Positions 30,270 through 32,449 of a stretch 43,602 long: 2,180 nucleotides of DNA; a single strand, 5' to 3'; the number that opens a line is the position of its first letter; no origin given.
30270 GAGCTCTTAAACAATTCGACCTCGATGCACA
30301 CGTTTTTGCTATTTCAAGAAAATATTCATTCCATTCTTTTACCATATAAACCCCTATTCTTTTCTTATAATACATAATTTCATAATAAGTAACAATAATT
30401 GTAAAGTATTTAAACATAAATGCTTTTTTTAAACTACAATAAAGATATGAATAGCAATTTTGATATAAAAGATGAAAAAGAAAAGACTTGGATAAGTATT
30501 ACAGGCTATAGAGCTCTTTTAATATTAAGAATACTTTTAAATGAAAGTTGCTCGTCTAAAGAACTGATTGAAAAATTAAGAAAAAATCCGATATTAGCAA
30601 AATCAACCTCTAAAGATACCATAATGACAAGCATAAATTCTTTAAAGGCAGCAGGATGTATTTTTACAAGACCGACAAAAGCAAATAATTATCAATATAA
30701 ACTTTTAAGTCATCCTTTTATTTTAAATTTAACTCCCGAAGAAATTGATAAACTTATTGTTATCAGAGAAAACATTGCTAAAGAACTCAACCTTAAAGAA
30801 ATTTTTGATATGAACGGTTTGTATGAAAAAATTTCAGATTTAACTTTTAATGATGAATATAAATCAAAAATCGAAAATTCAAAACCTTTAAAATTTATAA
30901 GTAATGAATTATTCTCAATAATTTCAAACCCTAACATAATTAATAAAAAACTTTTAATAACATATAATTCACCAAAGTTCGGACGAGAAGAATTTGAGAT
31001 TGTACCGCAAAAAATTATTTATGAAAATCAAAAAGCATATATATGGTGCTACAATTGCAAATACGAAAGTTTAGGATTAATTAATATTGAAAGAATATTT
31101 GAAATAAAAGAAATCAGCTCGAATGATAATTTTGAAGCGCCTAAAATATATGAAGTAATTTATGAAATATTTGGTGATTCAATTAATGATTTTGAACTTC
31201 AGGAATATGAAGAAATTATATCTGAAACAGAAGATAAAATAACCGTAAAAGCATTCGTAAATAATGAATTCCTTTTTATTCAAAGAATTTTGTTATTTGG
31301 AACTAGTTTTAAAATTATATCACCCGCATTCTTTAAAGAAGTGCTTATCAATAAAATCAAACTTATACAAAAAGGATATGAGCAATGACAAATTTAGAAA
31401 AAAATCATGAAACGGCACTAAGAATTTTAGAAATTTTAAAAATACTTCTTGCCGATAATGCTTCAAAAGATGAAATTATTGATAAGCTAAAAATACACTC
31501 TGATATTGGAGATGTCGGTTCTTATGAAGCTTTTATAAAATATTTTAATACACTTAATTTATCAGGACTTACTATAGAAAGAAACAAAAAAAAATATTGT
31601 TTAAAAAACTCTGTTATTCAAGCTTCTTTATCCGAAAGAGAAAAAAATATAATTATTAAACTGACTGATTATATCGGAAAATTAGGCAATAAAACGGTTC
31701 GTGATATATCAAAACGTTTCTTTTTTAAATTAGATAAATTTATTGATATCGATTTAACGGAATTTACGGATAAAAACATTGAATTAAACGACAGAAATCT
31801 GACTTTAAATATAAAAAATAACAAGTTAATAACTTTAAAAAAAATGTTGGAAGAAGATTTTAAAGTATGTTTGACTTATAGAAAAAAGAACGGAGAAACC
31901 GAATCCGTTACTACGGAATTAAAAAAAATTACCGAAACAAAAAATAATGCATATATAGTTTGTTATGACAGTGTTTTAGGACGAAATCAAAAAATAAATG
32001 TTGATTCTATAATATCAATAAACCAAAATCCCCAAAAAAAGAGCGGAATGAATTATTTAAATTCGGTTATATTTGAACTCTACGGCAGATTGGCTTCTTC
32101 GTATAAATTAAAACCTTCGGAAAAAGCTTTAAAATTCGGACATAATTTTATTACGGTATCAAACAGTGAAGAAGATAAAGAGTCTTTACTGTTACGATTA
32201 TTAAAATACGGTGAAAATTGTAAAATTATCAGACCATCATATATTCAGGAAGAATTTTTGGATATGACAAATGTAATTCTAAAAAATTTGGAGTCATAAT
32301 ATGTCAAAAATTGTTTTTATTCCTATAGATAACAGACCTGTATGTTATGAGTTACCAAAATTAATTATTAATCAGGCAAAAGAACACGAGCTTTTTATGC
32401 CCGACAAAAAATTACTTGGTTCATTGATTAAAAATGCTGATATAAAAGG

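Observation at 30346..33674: Tandem HTH-WYL-WCX regulator pair translationally coupled to a DUF4127-like protein: candidate uncharacterised sensor/effector module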

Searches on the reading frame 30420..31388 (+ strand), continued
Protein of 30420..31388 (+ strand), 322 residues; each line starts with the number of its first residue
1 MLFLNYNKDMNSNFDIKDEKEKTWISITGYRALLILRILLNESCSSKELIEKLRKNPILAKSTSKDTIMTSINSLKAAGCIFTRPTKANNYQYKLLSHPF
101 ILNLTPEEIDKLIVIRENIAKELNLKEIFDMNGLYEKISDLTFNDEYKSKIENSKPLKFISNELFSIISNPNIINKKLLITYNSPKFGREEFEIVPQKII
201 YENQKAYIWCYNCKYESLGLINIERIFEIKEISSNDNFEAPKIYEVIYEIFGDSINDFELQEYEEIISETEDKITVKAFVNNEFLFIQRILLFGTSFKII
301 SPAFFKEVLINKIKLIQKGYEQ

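Call 86: search_protein_families(library=pfam, proteins=[L091:5058-5978:+, L091:5974-6858:+], max_evalue=0.01)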
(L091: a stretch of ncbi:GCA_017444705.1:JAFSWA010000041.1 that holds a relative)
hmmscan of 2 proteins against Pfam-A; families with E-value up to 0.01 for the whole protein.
L091:5058-5978:+ (307 aa): 2 families
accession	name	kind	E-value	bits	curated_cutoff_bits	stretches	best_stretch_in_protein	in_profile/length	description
PF13280.12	WYL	-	0.0012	19.2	21.8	1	154-218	3-69/70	WYL domain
PF09158.15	MotCF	-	0.0022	18.5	25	1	250-284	48-80/103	Bacteriophage T4 MotA, C-terminal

L091:5974-6858:+ (295 aa): 1 family
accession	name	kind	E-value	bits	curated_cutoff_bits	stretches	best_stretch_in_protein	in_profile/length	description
PF14908.11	HU-CCDC81_euk_1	-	0.0079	16.7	26.1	0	126-160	29-63/89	CCDC81 eukaryotic HU domain 1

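Call 110: search_dna_similar(query=window:30447-31385:+, collection=plasmids, mode=protein, max_rows=8, max_evalue=0.001)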
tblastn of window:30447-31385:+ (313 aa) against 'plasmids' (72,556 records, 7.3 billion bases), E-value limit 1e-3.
No match.

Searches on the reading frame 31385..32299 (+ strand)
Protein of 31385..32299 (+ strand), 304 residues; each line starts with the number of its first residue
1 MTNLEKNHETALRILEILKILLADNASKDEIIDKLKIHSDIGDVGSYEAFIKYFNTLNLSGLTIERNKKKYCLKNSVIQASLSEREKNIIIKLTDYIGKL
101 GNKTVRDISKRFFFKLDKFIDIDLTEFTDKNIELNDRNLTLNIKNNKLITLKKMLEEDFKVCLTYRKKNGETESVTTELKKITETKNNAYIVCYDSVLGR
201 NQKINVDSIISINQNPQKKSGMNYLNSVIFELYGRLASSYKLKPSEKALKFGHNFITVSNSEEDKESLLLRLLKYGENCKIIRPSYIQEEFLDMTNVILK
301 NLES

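Call 3: search_protein_families(library=pfam, proteins=[window:31385-32299:+], max_evalue=0.1)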
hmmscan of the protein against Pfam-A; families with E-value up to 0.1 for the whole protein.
window:31385-32299:+ (304 aa): 2 families
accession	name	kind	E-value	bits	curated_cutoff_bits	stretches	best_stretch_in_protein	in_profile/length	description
PF02590.22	SPOUT_MTase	-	0.00021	21.8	27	1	96-193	7-102/154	Predicted SPOUT methyltransferase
PF18277.6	AbrB_C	-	0.08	13.1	22.8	0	126-142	7-23/37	AbrB C-terminal domain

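Call 4: search_protein_families(library=ncbifam, proteins=[window:31385-32299:+], max_evalue=0.1)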
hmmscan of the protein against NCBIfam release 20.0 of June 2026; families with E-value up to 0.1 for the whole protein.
window:31385-32299:+ (304 aa): 3 families
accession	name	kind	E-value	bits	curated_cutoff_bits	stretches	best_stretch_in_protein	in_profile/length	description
TIGR02841.1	spore_YyaC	equivalog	0.018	15.2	84.9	1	151-218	26-89/140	spore protease YyaC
NF007655.0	PRK10325.1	equivalog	0.024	14.4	348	1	80-155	52-131/197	nucleotide exchange factor GrpE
NF000985.0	PRK00103.1-3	equivalog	0.033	14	172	1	97-205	8-118/159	23S rRNA (pseudouridine(1915)-N(3))-methyltransferase RlmH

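Call 5: search_protein_families(library=padloc, proteins=[window:31385-32299:+], max_evalue=0.1)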
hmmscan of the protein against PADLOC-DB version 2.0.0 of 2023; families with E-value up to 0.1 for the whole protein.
window:31385-32299:+ (304 aa): 2 families
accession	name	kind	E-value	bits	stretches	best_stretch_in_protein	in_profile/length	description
PDLC01652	WYL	-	1.3e-06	26.9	1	139-293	11-156/162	"CAS-I,CAS-II,CAS-III,CAS-IV,CAS-V,CAS-VI; associated_signaling"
PDLC01457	WYL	-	5.3e-06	24.2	1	11-286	3-228/229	"CAS-I,CAS-II,CAS-III,CAS-IV,CAS-V,CAS-VI; associated_signaling"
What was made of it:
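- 31385..32299 (+): WYL-B: paralog of WYL-A with the same architecture, 304 aa. Its start overlaps the WYL-A stop (ATGA). PADLOC WYL 1e-6 (call 5).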

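Call 16: search_solved_structures(query=window:31385-32296:+, max_evalue=10)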
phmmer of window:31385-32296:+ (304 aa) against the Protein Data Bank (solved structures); distinct sequences matched with E-value up to 10: 6.
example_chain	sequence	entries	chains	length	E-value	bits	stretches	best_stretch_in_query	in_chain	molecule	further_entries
6sj7_C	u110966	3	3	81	0.45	13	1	229-268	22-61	RNA binding protein 39 | RNA-binding motif protein 39 | RBM39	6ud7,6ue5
7q33_A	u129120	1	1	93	0.57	12.7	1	229-268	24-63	RNA-binding protein 39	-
1dkg_A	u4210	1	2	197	0.67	12.4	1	77-156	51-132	NUCLEOTIDE EXCHANGE FACTOR GRPE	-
6pai_D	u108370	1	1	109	0.77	12.2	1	229-268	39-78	RNA-binding protein 39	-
6q0r_D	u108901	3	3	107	0.83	12.1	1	229-268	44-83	RNA-binding protein 39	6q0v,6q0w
2jrs_A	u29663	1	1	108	0.84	12.1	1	229-268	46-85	RNA-binding protein 39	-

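Call 53: search_solved_structures(query=A5, max_evalue=1, show_alignments=1)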
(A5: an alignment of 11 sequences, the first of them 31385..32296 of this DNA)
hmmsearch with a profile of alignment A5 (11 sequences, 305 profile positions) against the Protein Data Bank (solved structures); distinct sequences matched with E-value up to 1: 7.
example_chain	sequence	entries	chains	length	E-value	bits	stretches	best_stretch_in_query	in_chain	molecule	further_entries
5n81_A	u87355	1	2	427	0.39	13.4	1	17-91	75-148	Tyrocidine synthase 1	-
7ywk_A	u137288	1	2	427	0.39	13.4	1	17-91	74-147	Tyrocidine synthase 1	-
7ywj_A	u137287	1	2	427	0.39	13.4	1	17-91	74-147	Tyrocidine synthase 1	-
5n82_A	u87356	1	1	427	0.39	13.4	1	17-91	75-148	Tyrocidine synthase 1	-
4a0q_A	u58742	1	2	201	0.51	13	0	139-205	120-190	INTEGRIN ALPHA-1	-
1pt6_A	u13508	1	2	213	0.58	12.8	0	139-209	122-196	Integrin alpha-1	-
5hgj_A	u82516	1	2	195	0.65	12.6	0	139-195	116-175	Integrin alpha-1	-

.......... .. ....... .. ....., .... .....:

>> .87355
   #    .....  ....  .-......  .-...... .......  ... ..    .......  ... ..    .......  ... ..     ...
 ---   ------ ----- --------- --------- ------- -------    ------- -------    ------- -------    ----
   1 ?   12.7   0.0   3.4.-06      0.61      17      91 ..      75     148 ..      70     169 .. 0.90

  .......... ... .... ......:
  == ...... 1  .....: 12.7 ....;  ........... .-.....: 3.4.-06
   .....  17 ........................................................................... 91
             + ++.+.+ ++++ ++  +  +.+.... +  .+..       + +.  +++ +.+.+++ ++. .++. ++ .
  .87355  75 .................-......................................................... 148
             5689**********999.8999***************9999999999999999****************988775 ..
